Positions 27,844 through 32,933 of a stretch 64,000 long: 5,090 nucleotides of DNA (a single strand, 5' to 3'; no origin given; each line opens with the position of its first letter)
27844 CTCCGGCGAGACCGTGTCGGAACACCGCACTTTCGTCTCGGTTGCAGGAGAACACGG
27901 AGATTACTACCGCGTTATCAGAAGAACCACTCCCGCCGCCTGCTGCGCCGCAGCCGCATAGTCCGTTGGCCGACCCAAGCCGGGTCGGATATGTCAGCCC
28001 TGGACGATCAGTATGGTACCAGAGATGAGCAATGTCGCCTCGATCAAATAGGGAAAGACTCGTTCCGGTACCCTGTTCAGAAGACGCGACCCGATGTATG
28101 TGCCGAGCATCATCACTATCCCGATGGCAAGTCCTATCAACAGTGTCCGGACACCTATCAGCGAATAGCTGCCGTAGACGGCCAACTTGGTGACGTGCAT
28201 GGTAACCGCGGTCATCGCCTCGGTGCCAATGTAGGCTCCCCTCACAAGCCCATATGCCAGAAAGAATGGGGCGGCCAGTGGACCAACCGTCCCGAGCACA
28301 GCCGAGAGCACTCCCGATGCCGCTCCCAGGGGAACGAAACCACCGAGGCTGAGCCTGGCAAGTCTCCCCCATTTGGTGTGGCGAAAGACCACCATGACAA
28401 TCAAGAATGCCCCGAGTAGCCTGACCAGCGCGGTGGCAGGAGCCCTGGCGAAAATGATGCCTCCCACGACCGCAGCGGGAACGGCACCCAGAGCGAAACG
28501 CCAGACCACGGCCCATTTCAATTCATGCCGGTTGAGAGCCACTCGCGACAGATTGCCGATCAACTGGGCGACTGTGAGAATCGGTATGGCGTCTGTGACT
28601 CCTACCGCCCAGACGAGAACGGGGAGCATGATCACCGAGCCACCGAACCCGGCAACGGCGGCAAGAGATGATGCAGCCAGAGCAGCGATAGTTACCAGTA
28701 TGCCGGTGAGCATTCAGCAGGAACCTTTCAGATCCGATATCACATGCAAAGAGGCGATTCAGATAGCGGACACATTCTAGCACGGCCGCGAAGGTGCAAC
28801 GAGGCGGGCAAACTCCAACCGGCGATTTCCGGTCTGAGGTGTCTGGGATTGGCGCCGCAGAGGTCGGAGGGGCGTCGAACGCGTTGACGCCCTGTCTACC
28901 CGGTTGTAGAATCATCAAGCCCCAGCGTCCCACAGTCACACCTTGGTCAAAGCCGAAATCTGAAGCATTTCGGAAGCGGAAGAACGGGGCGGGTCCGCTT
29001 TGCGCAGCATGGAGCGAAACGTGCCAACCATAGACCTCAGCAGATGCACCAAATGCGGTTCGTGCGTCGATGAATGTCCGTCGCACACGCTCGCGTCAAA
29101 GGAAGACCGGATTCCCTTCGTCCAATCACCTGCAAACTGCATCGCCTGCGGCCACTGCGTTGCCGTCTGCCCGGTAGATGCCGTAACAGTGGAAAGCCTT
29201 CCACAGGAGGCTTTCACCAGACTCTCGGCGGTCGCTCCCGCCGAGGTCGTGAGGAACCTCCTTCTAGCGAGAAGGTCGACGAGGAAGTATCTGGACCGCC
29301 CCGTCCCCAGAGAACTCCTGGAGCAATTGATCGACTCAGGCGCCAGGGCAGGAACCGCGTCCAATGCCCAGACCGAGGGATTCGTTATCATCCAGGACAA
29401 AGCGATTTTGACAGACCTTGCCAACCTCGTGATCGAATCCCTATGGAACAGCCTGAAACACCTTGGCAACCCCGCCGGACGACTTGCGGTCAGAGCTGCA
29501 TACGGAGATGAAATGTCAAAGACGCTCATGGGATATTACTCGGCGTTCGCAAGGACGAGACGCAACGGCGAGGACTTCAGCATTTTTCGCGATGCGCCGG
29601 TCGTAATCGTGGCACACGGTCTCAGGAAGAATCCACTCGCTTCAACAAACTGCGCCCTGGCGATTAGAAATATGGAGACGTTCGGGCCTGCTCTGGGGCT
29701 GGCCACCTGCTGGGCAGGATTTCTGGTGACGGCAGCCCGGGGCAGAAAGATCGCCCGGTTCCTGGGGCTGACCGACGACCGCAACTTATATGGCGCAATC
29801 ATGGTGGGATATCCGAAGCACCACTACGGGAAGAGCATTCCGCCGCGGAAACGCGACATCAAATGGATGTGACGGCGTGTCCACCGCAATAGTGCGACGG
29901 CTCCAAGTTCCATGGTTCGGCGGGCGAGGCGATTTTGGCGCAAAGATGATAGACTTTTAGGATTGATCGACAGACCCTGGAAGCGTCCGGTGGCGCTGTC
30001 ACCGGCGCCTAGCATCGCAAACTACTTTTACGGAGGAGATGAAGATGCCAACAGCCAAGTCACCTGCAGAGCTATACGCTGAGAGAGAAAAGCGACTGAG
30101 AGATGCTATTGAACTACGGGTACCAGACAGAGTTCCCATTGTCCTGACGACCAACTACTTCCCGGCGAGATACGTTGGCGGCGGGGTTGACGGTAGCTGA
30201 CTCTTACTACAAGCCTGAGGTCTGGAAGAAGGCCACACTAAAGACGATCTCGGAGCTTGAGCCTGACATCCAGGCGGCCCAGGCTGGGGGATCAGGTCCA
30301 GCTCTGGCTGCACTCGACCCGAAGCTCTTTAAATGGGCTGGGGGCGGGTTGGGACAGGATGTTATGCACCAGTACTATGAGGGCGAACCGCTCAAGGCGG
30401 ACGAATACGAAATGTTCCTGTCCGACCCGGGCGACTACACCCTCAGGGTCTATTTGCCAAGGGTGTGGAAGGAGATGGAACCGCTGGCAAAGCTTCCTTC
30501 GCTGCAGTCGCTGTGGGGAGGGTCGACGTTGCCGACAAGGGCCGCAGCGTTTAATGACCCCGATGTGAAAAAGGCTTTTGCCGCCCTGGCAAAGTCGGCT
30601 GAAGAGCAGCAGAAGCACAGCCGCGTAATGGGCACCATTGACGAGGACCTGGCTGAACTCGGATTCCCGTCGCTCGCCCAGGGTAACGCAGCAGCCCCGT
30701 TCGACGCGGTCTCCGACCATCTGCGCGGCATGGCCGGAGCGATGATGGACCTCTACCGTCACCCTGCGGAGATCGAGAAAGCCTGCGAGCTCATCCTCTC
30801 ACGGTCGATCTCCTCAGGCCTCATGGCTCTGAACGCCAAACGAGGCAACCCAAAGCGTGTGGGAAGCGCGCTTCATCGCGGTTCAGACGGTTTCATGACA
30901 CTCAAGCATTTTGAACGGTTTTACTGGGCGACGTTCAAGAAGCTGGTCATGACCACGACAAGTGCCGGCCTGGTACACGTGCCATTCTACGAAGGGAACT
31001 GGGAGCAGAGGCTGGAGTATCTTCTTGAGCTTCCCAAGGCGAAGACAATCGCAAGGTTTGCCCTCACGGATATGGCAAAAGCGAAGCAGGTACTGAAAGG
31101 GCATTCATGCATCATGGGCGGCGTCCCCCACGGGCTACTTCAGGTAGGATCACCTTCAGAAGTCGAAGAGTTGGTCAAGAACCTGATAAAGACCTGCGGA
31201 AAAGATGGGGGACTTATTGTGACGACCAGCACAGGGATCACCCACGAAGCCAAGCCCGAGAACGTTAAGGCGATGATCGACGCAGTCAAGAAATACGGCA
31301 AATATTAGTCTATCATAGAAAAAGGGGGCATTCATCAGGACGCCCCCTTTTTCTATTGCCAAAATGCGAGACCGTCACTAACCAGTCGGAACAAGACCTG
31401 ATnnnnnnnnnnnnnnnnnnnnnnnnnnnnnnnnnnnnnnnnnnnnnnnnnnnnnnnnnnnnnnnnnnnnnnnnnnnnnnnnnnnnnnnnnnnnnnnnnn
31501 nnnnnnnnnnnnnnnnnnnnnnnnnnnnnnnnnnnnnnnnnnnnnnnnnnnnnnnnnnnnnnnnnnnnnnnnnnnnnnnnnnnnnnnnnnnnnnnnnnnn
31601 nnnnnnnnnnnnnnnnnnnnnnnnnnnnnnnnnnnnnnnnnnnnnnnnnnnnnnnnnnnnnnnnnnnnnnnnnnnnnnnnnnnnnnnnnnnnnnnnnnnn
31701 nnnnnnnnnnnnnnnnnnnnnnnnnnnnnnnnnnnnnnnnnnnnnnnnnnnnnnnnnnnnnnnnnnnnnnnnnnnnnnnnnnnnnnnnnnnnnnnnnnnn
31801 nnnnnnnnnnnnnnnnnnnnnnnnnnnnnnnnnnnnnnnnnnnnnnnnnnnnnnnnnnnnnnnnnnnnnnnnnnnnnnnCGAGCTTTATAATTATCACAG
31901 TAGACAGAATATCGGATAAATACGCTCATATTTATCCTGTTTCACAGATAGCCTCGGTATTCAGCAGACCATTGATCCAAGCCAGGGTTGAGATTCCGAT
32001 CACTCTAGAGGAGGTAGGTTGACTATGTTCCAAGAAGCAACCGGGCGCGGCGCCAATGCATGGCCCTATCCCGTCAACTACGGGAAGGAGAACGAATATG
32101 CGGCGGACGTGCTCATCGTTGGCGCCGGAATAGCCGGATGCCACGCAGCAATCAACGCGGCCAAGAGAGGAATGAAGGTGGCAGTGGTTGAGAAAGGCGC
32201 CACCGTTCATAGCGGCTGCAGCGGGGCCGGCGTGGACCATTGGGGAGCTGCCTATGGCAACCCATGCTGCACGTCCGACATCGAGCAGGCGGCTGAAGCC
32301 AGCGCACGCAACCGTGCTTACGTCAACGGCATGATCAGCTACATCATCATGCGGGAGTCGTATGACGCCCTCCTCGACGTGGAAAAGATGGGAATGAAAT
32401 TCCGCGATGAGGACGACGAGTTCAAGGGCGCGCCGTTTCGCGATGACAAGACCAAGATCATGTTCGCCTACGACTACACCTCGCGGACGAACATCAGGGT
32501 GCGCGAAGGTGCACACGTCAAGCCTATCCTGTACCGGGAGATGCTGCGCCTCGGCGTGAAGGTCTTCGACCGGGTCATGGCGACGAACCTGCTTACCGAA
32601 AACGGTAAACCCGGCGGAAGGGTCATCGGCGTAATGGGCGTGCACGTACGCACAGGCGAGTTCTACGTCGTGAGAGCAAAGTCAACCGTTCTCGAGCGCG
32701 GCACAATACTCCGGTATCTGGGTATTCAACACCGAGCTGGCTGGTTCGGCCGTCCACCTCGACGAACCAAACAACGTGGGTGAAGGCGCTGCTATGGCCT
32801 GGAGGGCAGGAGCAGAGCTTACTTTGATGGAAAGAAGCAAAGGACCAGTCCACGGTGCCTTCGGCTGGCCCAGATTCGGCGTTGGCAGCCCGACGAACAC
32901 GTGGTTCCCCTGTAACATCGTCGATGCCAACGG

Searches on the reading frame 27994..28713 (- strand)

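Call 16: search_protein_families(library=pfam, max_evalue=0.000001, proteins=[window:27994-28713:-])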
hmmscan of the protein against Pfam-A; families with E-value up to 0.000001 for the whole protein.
window:27994-28713:- (239 aa): 1 family
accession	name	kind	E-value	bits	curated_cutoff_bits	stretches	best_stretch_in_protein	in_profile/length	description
PF01925.25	TauE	-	2e-27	96.9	32.6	1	8-232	2-234/237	Sulfite exporter TauE/SafE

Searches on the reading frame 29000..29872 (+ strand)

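Call 15: search_protein_families(library=pfam, max_evalue=0.000001, proteins=[window:29000-29872:+])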
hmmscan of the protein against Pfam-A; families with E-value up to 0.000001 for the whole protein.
window:29000-29872:+ (290 aa): 9 families
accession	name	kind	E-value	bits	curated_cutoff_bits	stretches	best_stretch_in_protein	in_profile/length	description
PF00881.29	Nitroreductase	-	5.5e-25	88.9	23.5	1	90-271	3-167/167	Nitroreductase family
PF00037.32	Fer4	-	5e-13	48.7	21.1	0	9-28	1-20/24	4Fe-4S binding domain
PF13237.11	Fer4_10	-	2.4e-10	40.6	25.5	1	10-58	3-53/53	4Fe-4S dicluster domain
PF12837.12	Fer4_6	-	3.9e-10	39.6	25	0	8-28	1-21/24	4Fe-4S binding domain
PF12838.12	Fer4_7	-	4.9e-10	40.2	27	1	15-61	1-52/52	4Fe-4S dicluster domain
PF12797.12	Fer4_2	-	1.2e-09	37.9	24.5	0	9-28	3-22/22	4Fe-4S binding domain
PF13187.11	Fer4_9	-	3e-09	37.2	27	1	15-61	1-51/52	4Fe-4S dicluster domain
PF14697.11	Fer4_21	-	5e-08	33.4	35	1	11-63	3-58/59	4Fe-4S dicluster domain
PF13484.11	Fer4_16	-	1.9e-07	32.2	30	0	46-65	1-20/66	4Fe-4S double cluster binding domain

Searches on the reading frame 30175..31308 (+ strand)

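Call 15: search_protein_families(library=pfam, max_evalue=0.000001, proteins=[window:30175-31308:+])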
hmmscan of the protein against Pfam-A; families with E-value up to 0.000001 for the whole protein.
window:30175-31308:+ (377 aa): 1 family
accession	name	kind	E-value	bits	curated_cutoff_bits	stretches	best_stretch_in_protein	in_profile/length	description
PF01208.23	URO-D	-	1.4e-17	64.2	23.9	1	135-374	105-346/346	Uroporphyrinogen decarboxylase (URO-D)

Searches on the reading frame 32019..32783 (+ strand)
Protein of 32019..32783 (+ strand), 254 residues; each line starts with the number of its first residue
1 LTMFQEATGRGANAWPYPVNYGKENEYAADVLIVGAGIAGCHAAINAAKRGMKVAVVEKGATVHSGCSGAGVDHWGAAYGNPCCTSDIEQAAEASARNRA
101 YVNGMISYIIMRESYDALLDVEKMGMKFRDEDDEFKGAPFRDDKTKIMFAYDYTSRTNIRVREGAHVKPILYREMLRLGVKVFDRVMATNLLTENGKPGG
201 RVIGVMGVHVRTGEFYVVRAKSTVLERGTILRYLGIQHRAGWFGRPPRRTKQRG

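Call 15: search_protein_families(library=pfam, max_evalue=0.000001, proteins=[window:32019-32783:+])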
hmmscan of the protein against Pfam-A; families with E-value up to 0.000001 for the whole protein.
window:32019-32783:+ (254 aa): 3 families
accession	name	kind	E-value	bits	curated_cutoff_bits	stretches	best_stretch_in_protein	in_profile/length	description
PF00890.30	FAD_binding_2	-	6.5e-24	85.3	20.4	1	30-231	1-205/414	FAD binding domain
PF01266.30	DAO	-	1.5e-10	41.6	27.9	1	30-85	1-51/353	FAD dependent oxidoreductase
PF07992.20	Pyr_redox_2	-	4.2e-07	30.1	26.1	1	30-67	2-40/291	Pyridine nucleotide-disulphide oxidoreductase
